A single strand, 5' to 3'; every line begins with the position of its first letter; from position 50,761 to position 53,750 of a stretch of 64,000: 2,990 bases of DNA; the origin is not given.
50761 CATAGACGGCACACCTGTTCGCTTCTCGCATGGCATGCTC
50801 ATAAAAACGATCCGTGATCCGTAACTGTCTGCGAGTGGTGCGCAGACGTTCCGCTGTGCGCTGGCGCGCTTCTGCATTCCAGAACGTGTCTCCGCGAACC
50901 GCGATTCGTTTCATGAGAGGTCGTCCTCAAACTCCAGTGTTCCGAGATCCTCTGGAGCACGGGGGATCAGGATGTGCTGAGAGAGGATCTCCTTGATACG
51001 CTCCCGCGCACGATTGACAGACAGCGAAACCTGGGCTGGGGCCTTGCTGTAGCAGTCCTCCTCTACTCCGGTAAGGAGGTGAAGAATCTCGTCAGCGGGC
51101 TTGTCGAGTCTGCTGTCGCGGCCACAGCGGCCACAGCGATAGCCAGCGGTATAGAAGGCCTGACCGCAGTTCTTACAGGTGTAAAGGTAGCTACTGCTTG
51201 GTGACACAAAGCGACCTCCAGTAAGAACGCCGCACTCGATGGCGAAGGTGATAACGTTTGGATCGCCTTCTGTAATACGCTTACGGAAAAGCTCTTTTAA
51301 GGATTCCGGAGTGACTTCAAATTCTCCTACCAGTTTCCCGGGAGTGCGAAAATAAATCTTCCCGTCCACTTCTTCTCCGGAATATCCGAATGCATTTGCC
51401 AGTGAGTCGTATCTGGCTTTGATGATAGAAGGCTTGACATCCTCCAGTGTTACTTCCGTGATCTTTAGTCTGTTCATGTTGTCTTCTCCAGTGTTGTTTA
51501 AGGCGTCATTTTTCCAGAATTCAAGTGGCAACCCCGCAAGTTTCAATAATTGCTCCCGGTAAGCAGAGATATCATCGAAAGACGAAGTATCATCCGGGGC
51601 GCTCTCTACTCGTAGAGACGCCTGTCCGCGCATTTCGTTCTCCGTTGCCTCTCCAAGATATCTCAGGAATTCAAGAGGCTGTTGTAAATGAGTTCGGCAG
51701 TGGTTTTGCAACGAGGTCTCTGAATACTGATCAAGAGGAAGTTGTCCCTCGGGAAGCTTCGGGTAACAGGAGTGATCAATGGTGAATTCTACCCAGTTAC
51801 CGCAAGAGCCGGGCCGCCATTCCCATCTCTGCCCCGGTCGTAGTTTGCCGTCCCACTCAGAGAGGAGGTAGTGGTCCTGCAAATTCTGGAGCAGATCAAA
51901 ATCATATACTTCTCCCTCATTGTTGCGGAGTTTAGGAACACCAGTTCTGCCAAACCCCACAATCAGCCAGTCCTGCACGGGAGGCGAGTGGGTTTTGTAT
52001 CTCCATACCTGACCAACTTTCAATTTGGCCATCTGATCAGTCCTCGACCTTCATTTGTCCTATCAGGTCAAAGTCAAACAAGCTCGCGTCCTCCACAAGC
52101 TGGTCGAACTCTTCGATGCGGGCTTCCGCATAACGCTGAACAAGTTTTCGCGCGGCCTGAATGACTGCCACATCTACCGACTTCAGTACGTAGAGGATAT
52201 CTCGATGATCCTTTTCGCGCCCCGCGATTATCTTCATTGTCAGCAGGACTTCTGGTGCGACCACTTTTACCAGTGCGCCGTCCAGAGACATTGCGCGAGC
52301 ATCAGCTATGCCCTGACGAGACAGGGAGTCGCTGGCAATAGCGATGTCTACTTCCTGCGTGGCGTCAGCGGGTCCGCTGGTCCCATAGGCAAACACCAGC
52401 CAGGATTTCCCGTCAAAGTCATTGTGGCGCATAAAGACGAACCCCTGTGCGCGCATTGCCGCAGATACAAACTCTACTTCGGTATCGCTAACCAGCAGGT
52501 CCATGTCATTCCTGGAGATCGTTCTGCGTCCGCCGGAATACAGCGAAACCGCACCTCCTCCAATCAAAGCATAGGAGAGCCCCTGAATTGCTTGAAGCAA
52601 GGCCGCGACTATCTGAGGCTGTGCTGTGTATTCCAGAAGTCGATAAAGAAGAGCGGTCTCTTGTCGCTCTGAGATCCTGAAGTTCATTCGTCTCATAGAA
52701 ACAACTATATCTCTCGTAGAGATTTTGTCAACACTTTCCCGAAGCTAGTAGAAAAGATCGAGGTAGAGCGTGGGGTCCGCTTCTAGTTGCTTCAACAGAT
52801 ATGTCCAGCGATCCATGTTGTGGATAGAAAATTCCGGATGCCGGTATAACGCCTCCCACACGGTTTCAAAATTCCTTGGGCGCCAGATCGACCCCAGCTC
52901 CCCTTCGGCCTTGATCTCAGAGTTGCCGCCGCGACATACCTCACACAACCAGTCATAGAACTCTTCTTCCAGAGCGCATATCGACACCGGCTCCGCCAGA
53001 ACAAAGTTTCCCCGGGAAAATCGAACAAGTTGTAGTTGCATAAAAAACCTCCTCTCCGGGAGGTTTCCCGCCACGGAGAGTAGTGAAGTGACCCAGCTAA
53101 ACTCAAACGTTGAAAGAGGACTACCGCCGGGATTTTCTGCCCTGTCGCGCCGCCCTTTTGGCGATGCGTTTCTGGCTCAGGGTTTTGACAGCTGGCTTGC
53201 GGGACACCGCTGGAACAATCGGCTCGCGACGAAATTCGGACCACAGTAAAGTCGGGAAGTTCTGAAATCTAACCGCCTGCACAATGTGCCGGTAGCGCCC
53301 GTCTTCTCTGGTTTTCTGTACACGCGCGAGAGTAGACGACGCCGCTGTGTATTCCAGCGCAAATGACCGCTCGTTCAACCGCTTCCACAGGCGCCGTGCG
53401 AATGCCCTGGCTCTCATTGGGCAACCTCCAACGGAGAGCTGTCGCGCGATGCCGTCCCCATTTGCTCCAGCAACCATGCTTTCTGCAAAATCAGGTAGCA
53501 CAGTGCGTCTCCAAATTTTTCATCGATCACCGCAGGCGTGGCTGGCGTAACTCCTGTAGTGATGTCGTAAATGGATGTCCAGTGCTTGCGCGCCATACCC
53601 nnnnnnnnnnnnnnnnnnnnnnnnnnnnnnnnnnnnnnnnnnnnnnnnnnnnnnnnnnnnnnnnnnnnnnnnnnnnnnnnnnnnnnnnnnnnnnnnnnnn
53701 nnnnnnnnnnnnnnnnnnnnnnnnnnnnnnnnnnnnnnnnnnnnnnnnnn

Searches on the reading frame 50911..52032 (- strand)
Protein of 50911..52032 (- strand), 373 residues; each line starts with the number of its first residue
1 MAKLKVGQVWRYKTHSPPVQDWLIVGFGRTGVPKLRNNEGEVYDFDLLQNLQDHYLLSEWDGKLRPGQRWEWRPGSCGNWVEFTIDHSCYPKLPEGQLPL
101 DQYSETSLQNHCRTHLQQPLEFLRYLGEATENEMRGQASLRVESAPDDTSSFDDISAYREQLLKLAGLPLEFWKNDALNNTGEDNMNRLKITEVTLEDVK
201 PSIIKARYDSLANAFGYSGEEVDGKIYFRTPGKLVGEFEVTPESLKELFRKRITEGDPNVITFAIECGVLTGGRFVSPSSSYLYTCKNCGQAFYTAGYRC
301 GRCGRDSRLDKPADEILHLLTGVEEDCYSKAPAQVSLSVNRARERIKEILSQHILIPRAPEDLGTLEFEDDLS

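Call 3: search_protein_families(library=pfam, proteins=[window:50911-52032:-], max_evalue=1)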
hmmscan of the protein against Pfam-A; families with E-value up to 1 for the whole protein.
window:50911-52032:- (373 aa): 6 families
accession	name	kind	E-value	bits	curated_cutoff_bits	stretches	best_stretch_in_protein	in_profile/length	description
PF12172.15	zf-ChsH2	-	0.035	14.3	23.2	1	285-306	13-34/37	ChsH2, rubredoxin-like zinc ribbon domain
PF10005.14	Zn_ribbon_DZR_6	-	0.067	14.3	23.4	1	283-308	1-26/93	zinc-ribbon domain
PF00130.28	C1_1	-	0.33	11.2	26.5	0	284-305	12-36/53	Phorbol esters/diacylglycerol binding domain (C1 domain)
PF21395.2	Arc_capsid_dom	-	0.66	10.5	27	0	68-85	39-56/62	Activity-regulated cytoskeleton-associated protein, capsid domain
PF09723.15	Zn_ribbon_8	-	0.79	10.2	34.4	0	282-293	4-15/41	Zinc ribbon domain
PF03604.18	Zn_ribbon_RPAB4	-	0.95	9.7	24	0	298-313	1-15/32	DNA directed RNA polymerase, 7 kDa subunit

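Call 4: search_protein_families(library=padloc, proteins=[window:50911-52032:-], max_evalue=1)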
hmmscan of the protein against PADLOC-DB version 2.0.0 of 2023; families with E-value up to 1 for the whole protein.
window:50911-52032:- (373 aa): 0 families

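Call 5: search_protein_families(library=phrogs, proteins=[window:50911-52032:-], max_evalue=0.1)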
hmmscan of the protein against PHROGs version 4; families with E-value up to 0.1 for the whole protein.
window:50911-52032:- (373 aa): 1 family
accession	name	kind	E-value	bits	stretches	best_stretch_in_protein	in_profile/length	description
phrog_17317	-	unknown function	0.0014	19.2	1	284-305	7-28/31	-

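Call 6: search_protein_families(library=ncbifam, proteins=[window:50911-52032:-], max_evalue=1)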
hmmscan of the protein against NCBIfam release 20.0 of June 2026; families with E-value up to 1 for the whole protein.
window:50911-52032:- (373 aa): 1 family
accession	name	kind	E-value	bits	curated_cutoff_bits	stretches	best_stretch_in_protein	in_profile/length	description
NF001607.0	PRK00398.1-4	equivalog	0.19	11.4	89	1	295-310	7-22/53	DNA-directed RNA polymerase subunit P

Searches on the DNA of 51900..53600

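Call 86: search_rna_families(source=window, start=51900, end=53600, threshold=evalue, max_evalue=1)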
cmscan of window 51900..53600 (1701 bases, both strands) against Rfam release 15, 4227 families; matches with E-value up to 1: 0.
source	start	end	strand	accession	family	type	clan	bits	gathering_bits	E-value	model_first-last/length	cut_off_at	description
